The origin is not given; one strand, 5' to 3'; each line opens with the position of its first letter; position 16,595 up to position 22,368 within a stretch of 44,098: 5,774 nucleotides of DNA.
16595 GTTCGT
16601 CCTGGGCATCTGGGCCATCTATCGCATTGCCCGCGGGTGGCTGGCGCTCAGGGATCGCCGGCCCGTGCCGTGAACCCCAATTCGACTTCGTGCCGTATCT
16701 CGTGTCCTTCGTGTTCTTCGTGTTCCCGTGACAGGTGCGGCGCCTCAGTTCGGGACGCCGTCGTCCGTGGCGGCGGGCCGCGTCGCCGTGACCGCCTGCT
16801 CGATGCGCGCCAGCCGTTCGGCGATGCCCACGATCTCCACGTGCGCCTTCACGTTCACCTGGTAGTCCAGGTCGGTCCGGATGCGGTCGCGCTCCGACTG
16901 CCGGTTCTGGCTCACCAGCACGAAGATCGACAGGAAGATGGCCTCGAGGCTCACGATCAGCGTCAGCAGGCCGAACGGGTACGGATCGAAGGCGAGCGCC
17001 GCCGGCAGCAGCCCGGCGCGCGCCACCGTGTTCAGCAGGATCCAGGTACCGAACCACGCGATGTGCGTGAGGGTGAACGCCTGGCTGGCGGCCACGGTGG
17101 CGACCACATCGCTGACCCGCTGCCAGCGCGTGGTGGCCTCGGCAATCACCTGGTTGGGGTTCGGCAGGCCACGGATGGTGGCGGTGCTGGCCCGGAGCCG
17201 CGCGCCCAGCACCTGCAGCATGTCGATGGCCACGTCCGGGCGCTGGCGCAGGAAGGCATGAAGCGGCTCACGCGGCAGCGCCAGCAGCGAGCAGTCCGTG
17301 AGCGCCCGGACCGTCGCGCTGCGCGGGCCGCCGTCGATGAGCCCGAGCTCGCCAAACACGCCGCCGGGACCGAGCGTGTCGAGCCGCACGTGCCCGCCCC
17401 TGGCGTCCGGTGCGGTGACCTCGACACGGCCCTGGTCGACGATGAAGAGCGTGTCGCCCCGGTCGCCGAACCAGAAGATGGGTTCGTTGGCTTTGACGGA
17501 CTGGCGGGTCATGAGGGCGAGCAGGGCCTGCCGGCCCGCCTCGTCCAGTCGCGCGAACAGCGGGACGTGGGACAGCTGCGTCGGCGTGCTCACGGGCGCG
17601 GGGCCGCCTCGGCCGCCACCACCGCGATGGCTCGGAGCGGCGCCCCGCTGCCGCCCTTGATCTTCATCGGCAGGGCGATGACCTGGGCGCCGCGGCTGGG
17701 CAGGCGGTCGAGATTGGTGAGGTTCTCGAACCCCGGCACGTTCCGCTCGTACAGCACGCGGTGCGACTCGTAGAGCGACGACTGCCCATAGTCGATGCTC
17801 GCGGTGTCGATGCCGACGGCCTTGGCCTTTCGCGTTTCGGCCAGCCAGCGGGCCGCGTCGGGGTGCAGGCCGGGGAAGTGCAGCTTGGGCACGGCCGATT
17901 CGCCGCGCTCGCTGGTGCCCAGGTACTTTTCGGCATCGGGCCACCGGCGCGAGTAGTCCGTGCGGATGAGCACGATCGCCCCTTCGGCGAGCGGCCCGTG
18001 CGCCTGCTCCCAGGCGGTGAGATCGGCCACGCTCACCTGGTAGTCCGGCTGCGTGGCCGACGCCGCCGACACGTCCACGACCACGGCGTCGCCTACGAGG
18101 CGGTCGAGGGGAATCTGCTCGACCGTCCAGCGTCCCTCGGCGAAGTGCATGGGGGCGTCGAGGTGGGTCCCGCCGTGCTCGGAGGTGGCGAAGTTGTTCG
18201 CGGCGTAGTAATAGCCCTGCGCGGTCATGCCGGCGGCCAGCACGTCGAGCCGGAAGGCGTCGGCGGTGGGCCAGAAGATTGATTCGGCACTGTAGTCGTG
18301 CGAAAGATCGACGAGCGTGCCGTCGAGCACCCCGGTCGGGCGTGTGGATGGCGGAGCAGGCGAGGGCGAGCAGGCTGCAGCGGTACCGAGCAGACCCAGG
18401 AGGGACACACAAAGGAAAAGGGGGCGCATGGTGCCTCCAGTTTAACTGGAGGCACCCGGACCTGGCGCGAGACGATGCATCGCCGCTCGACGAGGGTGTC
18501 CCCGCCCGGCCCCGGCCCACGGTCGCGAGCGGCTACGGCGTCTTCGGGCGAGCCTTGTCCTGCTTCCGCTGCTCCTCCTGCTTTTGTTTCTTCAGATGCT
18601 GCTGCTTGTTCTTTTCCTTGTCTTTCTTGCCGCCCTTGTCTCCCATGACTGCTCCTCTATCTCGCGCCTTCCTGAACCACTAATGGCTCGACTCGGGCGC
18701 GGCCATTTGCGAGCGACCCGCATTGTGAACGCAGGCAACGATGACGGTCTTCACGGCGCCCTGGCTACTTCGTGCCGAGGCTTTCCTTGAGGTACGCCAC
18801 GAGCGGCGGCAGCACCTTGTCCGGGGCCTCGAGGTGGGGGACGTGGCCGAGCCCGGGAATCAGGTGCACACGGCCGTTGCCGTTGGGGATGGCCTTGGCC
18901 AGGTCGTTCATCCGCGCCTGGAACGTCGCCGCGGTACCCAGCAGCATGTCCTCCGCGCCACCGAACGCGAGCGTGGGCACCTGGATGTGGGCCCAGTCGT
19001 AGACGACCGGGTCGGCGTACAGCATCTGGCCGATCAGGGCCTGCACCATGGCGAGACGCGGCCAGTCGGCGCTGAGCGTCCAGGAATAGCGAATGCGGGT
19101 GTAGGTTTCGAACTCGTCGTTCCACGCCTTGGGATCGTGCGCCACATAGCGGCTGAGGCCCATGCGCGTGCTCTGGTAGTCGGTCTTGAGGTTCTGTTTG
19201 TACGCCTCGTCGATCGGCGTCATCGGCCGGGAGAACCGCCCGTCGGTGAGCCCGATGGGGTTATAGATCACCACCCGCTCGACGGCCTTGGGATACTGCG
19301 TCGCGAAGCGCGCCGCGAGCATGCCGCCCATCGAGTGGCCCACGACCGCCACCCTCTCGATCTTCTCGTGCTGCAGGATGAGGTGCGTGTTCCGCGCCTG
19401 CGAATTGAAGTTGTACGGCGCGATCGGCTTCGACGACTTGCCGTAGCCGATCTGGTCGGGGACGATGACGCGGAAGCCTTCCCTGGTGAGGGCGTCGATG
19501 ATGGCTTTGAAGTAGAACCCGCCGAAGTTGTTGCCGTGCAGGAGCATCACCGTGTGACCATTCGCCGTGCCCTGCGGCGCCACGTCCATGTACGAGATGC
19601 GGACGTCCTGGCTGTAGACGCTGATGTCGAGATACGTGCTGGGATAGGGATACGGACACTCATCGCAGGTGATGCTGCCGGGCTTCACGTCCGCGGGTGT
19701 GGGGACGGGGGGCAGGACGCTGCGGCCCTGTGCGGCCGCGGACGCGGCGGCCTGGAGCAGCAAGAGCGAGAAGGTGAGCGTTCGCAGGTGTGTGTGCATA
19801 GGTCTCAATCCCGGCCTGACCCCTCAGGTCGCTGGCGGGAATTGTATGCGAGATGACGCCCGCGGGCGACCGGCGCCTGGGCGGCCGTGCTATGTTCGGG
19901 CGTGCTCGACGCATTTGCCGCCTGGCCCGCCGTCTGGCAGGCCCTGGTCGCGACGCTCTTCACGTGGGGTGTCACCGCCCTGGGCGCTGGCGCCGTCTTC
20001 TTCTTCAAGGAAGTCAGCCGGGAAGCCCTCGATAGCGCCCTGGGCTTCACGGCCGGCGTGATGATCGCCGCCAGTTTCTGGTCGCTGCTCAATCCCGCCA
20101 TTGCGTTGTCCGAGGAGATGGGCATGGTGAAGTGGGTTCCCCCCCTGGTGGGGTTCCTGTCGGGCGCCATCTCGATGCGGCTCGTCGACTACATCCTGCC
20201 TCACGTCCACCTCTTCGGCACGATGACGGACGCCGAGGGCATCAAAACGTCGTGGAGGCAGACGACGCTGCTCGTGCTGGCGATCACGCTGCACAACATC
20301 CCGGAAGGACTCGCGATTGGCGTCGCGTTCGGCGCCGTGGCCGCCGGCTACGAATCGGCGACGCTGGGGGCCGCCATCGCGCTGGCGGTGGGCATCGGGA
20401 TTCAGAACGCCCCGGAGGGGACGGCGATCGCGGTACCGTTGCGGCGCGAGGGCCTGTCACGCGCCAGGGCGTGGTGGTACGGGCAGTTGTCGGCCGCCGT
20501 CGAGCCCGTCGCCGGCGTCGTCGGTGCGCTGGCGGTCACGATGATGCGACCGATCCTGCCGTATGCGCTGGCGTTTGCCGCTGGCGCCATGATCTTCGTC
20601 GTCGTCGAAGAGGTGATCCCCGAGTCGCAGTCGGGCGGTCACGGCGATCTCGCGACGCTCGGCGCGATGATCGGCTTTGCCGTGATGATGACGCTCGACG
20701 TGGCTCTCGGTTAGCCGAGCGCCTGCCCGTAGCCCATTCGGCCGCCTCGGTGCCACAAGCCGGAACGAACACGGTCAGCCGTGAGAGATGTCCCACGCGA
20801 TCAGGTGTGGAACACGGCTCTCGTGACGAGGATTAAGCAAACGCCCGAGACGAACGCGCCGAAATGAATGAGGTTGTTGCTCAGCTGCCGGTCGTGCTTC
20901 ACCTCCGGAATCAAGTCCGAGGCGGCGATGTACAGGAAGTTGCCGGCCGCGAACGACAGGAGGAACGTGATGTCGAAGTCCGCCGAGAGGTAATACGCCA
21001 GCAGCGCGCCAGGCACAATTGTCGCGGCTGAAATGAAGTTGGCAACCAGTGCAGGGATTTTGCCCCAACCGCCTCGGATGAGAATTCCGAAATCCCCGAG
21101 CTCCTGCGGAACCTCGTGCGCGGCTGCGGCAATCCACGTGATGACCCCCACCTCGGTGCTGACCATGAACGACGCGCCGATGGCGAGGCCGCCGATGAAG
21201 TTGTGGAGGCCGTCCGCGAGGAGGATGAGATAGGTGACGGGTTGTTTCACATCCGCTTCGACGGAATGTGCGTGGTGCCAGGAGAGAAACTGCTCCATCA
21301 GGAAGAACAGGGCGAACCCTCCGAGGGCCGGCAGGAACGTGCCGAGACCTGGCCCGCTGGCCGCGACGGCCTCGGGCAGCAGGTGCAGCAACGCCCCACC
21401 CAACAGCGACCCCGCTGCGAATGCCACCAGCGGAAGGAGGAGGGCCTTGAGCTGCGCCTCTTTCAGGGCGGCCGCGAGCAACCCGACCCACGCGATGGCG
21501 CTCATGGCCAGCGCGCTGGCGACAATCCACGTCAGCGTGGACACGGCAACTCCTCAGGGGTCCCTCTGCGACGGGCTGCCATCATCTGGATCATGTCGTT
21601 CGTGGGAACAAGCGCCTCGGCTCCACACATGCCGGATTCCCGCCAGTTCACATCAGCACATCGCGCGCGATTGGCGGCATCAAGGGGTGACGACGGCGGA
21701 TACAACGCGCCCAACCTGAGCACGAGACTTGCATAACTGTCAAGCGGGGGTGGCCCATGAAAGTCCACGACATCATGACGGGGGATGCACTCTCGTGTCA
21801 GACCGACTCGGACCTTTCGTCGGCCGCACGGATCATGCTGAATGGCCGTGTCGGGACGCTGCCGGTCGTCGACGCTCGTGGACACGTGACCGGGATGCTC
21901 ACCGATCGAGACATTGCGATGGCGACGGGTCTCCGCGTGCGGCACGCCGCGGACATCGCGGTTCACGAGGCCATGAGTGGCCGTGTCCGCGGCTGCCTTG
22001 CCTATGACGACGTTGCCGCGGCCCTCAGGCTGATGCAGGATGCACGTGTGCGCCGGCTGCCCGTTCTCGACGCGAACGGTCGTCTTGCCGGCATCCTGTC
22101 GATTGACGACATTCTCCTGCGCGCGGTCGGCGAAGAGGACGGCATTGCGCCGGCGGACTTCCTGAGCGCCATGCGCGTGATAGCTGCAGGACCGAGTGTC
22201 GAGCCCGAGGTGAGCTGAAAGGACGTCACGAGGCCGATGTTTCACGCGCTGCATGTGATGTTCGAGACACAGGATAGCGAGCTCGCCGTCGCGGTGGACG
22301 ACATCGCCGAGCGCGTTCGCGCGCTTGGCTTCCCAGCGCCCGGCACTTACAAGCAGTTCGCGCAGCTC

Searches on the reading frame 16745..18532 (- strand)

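Call 39: search_protein_families(library=pfam, proteins=[window:16745-18532:-], max_evalue=0.00001)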
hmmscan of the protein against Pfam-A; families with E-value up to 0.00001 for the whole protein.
window:16745-18532:- (595 aa): 2 families
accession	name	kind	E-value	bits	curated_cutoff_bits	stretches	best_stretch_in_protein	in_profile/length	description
PF06210.16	DUF1003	-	4e-26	91.6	27.4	1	483-582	3-97/103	Protein of unknown function (DUF1003)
PF00027.35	cNMP_binding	-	5.2e-23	81.3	27.5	1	344-430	2-88/89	Cyclic nucleotide-binding domain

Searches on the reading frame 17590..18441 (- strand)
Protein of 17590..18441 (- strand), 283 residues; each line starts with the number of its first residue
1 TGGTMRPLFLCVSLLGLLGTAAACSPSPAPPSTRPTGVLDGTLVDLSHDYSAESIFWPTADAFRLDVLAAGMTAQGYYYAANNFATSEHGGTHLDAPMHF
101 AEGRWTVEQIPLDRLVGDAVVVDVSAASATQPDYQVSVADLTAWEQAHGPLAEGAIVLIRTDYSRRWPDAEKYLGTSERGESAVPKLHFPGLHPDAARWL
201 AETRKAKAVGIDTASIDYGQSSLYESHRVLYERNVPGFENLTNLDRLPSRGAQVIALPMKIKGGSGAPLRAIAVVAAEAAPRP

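Call 39: search_protein_families(library=pfam, proteins=[window:17590-18441:-], max_evalue=0.00001)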
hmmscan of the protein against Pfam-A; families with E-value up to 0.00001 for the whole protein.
window:17590-18441:- (283 aa): 1 family
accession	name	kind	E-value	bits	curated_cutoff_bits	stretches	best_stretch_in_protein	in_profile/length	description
PF04199.19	Cyclase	-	3.6e-46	157.3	23.1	1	44-217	1-141/142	Putative cyclase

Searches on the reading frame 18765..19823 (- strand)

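Call 39: search_protein_families(library=pfam, proteins=[window:18765-19823:-], max_evalue=0.00001)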
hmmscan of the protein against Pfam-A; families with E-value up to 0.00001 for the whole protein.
window:18765-19823:- (352 aa): 4 families
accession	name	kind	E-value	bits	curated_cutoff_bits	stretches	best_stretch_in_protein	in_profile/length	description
PF00561.26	Abhydrolase_1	-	1.1e-26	94.4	25.8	1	91-212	2-117/245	alpha/beta hydrolase fold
PF12697.13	Abhydrolase_6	-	1.4e-22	81.9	26.3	1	93-337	2-214/217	Alpha/beta hydrolase family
PF12146.15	Hydrolase_4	-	2.6e-20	73.2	27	1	90-332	5-237/239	Serine aminopeptidase, S33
PF00756.26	Esterase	-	3.3e-06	27.5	22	0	158-190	117-149/251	Putative esterase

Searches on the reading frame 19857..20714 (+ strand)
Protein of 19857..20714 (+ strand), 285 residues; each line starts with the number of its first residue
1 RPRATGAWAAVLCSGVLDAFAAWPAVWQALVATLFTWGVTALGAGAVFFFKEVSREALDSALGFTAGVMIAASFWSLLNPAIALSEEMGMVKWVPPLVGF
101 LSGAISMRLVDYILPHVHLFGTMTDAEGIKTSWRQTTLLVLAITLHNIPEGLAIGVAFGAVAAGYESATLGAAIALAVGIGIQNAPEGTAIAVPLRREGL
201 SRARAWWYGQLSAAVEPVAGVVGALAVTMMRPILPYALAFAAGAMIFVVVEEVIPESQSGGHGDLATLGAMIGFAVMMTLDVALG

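Call 39: search_protein_families(library=pfam, proteins=[window:19857-20714:+], max_evalue=0.00001)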
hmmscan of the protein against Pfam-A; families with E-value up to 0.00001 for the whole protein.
window:19857-20714:+ (285 aa): 1 family
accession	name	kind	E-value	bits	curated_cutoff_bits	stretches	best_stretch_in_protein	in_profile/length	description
PF02535.28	Zip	-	3.9e-21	76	35.1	1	136-280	178-322/323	ZIP Zinc transporter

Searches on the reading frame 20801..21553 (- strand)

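Call 39: search_protein_families(library=pfam, proteins=[window:20801-21553:-], max_evalue=0.00001)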
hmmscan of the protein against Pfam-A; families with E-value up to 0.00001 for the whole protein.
window:20801-21553:- (250 aa): 1 family
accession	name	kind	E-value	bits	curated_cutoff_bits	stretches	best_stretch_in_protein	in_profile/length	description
PF02535.28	Zip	-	4.5e-36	125.1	35.1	2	103-243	174-321/323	ZIP Zinc transporter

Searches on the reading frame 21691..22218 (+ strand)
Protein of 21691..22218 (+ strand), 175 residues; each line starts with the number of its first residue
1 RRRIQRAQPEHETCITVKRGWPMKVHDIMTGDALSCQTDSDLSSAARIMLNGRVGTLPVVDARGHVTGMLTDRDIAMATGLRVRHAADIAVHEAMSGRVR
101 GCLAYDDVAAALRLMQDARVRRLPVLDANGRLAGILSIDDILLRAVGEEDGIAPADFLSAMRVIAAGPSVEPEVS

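Call 40: search_protein_families(library=pfam, proteins=[window:21691-22218:+], max_evalue=0.00001)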
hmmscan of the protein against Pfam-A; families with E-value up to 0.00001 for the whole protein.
window:21691-22218:+ (175 aa): 1 family
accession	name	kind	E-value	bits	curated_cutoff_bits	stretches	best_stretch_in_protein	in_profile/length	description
PF00571.33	CBS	-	1.8e-23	83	24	2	25-77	1-53/57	CBS domain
